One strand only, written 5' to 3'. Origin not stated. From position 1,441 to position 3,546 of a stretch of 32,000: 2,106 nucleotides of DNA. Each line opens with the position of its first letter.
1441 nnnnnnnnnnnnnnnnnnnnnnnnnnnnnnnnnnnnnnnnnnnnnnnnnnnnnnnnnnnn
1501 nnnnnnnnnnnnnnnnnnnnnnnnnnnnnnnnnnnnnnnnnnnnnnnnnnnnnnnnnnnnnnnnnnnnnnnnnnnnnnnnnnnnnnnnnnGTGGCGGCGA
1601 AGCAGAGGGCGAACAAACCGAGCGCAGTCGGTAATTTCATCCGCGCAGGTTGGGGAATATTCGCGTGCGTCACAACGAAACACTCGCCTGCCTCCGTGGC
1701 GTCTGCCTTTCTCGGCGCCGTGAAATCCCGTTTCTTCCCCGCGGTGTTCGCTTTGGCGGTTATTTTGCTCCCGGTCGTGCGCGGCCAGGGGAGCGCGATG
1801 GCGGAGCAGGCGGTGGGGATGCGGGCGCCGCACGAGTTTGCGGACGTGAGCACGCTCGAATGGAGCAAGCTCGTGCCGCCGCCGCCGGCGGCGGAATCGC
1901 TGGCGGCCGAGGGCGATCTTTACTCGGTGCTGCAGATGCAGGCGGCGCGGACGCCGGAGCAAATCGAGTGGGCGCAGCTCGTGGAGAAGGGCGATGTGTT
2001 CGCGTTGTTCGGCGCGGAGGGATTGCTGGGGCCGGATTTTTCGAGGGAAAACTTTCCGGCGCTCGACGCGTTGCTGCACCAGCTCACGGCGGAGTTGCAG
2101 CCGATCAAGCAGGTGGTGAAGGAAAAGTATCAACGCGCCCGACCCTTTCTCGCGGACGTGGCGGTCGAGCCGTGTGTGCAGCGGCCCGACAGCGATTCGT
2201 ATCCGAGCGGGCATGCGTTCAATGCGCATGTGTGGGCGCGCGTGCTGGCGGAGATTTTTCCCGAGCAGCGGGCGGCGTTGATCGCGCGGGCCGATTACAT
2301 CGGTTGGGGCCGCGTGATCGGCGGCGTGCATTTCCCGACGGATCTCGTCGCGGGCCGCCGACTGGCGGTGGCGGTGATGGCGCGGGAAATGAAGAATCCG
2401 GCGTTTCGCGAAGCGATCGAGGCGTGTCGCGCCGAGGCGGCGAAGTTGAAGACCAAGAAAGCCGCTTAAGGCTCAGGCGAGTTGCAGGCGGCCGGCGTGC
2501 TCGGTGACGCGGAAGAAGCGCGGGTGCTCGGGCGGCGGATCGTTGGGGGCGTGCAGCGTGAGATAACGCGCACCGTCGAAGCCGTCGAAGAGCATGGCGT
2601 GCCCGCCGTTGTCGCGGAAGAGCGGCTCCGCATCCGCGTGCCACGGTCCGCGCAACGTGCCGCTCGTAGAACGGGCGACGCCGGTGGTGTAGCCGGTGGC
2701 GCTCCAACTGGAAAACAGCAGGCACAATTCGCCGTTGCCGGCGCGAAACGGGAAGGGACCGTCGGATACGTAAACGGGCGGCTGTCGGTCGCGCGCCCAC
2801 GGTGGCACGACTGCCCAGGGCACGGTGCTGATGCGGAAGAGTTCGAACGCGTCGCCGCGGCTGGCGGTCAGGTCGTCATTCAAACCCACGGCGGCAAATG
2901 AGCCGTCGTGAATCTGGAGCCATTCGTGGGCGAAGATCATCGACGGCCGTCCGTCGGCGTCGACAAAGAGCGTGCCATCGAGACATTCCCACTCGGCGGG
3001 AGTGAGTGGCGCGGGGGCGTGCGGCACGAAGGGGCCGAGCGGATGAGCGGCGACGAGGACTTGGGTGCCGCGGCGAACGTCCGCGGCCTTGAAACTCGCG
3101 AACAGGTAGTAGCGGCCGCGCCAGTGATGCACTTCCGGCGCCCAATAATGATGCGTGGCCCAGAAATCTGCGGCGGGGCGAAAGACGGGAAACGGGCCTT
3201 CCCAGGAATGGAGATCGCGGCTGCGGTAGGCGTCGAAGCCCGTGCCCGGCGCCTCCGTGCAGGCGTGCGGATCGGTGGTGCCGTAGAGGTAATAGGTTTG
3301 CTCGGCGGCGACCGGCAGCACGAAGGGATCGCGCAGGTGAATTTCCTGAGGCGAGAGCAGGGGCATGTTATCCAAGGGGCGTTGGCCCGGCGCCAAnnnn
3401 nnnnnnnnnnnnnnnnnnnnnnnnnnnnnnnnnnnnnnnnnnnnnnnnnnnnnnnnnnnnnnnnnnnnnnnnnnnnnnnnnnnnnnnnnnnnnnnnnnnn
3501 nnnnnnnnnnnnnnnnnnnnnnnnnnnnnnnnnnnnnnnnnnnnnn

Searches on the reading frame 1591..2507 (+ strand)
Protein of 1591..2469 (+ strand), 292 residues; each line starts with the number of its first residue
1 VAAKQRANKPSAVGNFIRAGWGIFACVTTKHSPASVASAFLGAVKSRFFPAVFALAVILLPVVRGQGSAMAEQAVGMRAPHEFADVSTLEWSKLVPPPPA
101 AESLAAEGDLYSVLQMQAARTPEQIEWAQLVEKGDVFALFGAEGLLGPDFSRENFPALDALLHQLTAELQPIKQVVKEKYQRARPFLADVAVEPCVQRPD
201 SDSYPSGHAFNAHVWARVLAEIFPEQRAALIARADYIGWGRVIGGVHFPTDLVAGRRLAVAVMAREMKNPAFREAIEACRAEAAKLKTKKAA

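Call 8: search_protein_families(library=pfam, proteins=[window:1591-2469:+], max_evalue=0.01)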
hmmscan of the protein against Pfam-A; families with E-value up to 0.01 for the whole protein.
window:1591-2469:+ (292 aa): 1 family
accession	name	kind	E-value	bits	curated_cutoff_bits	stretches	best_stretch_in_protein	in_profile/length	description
PF01569.27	PAP2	-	3.4e-15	56.4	27.2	1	172-264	15-119/130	PAP2 superfamily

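Call 101: search_protein_families(library=pfam, proteins=[window:1650-2507:+], max_evalue=0.001)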
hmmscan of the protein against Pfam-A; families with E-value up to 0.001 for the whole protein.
window:1650-2507:+ (285 aa): 0 families

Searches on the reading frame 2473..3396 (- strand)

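Call 101: search_protein_families(library=pfam, proteins=[window:2473-3396:-], max_evalue=0.001)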
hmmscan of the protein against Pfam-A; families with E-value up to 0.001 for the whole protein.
window:2473-3396:- (307 aa): 1 family
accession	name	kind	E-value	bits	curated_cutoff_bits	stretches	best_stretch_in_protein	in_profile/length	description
PF04616.20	Glyco_hydro_43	-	6.7e-31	108.1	32.2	1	21-286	10-264/288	Glycosyl hydrolases family 43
